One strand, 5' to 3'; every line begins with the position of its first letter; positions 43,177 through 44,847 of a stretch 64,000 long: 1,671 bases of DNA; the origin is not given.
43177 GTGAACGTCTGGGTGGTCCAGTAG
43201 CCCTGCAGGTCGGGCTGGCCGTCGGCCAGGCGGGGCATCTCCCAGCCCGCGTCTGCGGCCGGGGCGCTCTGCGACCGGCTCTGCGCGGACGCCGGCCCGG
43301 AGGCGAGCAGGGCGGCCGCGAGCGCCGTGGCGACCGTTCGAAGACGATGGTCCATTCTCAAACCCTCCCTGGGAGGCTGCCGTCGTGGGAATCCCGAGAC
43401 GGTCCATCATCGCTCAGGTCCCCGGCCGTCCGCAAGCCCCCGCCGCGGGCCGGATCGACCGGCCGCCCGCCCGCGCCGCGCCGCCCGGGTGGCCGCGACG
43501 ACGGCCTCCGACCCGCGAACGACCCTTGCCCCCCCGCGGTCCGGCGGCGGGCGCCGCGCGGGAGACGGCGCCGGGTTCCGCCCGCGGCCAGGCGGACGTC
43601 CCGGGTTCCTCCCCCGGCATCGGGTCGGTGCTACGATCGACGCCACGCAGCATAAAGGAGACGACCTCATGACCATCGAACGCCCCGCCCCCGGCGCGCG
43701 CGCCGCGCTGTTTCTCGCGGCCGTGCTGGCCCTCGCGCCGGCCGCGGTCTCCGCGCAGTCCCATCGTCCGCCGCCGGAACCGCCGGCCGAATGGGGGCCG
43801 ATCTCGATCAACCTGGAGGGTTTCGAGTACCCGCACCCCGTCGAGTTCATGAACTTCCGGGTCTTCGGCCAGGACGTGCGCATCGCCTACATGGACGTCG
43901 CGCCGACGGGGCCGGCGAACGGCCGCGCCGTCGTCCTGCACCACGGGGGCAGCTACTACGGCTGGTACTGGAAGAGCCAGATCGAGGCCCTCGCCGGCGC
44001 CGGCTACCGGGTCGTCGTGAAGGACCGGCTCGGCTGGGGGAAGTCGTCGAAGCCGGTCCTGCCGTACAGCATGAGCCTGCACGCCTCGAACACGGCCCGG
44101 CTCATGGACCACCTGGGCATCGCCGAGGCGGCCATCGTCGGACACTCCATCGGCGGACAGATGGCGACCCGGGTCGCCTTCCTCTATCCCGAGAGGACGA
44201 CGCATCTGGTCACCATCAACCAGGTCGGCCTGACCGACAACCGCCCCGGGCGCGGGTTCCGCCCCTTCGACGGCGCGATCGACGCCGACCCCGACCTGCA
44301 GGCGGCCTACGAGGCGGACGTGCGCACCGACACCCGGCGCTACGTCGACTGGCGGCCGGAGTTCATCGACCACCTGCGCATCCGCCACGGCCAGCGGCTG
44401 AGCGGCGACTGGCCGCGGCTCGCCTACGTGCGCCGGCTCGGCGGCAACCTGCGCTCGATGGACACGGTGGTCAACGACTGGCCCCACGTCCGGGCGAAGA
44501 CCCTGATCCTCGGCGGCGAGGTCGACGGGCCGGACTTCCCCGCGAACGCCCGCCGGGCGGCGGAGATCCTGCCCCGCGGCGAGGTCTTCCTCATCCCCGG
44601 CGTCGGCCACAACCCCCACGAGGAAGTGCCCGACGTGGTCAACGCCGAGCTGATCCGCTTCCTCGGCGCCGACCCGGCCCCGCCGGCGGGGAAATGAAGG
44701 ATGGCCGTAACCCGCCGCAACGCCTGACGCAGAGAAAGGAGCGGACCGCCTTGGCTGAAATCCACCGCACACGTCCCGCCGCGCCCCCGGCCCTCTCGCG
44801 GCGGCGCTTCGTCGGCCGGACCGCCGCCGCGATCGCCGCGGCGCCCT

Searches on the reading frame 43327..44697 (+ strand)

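Call 23: search_protein_families(library=pfam, proteins=[window:43327-44697:+], max_evalue=0.01)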
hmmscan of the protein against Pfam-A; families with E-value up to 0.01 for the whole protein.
window:43327-44697:+ (456 aa): 3 families
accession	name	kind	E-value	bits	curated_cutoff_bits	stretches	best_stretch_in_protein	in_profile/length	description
PF00561.26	Abhydrolase_1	-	1.1e-23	84.6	25.8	1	201-433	2-243/245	alpha/beta hydrolase fold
PF12697.13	Abhydrolase_6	-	5.9e-20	73.3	26.3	1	202-440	1-216/217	Alpha/beta hydrolase family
PF12146.15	Hydrolase_4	-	4.6e-11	42.9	27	1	201-296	6-106/239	Serine aminopeptidase, S33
